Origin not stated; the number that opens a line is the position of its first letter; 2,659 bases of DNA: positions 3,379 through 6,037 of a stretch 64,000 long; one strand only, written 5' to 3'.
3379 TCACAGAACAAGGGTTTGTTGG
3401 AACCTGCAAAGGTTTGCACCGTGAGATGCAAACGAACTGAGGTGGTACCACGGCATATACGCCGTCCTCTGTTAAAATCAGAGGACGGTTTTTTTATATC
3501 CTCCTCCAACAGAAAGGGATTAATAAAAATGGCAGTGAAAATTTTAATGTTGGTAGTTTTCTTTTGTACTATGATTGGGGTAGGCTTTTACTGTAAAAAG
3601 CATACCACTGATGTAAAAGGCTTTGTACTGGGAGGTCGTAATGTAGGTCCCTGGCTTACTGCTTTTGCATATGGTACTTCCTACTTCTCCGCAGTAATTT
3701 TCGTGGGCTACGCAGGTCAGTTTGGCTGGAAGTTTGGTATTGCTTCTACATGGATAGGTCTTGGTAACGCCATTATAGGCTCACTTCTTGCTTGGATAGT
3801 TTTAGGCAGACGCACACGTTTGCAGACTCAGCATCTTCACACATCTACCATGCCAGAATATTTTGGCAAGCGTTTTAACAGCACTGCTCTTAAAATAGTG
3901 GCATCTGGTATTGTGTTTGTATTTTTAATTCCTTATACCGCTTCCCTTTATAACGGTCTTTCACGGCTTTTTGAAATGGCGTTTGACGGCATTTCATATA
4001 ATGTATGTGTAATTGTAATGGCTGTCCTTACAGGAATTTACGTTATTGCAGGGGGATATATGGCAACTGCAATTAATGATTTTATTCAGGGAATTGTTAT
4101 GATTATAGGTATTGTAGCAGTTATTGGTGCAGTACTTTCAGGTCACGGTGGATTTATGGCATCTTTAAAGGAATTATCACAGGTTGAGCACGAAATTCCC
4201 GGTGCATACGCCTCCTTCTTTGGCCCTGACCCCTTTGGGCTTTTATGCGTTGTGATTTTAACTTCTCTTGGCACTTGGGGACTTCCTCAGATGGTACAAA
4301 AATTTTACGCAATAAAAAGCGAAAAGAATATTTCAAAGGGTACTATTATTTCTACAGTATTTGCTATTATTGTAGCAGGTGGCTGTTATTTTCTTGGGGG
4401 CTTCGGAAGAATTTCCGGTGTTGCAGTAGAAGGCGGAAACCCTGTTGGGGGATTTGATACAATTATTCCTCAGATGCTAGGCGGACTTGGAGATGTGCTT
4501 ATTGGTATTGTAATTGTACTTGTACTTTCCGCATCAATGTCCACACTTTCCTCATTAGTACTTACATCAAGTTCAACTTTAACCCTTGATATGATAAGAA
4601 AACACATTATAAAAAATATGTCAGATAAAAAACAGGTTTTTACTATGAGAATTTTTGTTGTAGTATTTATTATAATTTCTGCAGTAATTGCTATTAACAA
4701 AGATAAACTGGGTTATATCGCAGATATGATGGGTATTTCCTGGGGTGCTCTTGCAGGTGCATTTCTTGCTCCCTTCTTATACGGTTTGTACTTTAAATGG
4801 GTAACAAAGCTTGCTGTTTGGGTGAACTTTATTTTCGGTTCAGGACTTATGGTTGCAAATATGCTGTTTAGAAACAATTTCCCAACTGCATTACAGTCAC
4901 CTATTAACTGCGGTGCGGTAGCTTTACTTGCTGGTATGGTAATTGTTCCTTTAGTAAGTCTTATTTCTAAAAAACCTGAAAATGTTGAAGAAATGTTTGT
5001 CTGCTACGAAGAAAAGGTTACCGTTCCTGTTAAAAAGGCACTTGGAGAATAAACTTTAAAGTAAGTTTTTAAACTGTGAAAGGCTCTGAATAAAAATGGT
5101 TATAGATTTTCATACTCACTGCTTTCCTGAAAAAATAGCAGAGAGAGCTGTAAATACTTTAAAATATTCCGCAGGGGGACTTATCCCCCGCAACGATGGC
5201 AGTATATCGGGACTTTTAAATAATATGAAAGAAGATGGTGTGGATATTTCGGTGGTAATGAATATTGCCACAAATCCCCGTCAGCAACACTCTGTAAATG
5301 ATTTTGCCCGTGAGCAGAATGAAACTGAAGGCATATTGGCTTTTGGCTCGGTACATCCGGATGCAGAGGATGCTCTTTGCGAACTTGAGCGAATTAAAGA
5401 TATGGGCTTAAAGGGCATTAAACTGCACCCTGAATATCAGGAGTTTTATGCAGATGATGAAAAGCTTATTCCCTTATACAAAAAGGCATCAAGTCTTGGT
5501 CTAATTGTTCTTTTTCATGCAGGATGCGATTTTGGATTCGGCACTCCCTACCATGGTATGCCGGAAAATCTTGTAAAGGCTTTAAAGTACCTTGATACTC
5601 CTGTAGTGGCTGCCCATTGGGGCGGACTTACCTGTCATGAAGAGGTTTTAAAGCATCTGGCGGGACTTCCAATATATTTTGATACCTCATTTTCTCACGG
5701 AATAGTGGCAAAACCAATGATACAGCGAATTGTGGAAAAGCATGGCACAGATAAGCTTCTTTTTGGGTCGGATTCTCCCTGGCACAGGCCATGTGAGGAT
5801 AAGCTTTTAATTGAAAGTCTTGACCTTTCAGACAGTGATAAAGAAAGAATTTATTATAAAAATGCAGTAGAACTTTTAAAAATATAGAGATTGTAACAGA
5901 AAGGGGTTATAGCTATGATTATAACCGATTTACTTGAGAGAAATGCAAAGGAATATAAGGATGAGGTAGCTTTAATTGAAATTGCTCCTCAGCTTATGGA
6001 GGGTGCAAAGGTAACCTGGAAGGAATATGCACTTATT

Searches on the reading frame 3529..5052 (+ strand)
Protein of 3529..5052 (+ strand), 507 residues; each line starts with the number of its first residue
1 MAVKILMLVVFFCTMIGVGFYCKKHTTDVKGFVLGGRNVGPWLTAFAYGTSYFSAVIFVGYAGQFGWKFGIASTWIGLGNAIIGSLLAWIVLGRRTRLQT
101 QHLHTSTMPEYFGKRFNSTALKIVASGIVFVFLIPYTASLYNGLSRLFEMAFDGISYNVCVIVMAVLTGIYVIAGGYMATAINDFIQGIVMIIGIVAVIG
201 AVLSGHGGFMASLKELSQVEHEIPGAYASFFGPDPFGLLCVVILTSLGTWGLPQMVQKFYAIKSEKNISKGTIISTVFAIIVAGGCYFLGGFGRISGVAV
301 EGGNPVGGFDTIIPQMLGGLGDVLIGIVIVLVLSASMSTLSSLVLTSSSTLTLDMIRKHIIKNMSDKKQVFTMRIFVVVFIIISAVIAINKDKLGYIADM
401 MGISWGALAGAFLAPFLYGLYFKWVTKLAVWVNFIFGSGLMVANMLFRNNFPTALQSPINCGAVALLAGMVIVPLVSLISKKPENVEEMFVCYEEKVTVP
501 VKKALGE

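Call 81: search_protein_families(library=pfam, proteins=[window:3529-5052:+], max_evalue=0.00001)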
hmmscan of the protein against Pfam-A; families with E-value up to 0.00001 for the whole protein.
window:3529-5052:+ (507 aa): 1 family
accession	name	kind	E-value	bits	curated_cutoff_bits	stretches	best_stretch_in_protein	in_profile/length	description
PF00474.23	SSF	-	3.9e-56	191.1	22.8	1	32-427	1-396/406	Sodium:solute symporter family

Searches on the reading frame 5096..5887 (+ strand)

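Call 81: search_protein_families(library=pfam, proteins=[window:5096-5887:+], max_evalue=0.00001)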
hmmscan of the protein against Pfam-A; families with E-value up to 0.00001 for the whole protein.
window:5096-5887:+ (263 aa): 1 family
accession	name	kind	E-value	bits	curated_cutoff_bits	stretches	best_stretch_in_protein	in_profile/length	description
PF04909.20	Amidohydro_2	-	3.9e-26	92.9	26.4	1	3-262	1-288/289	Amidohydrolase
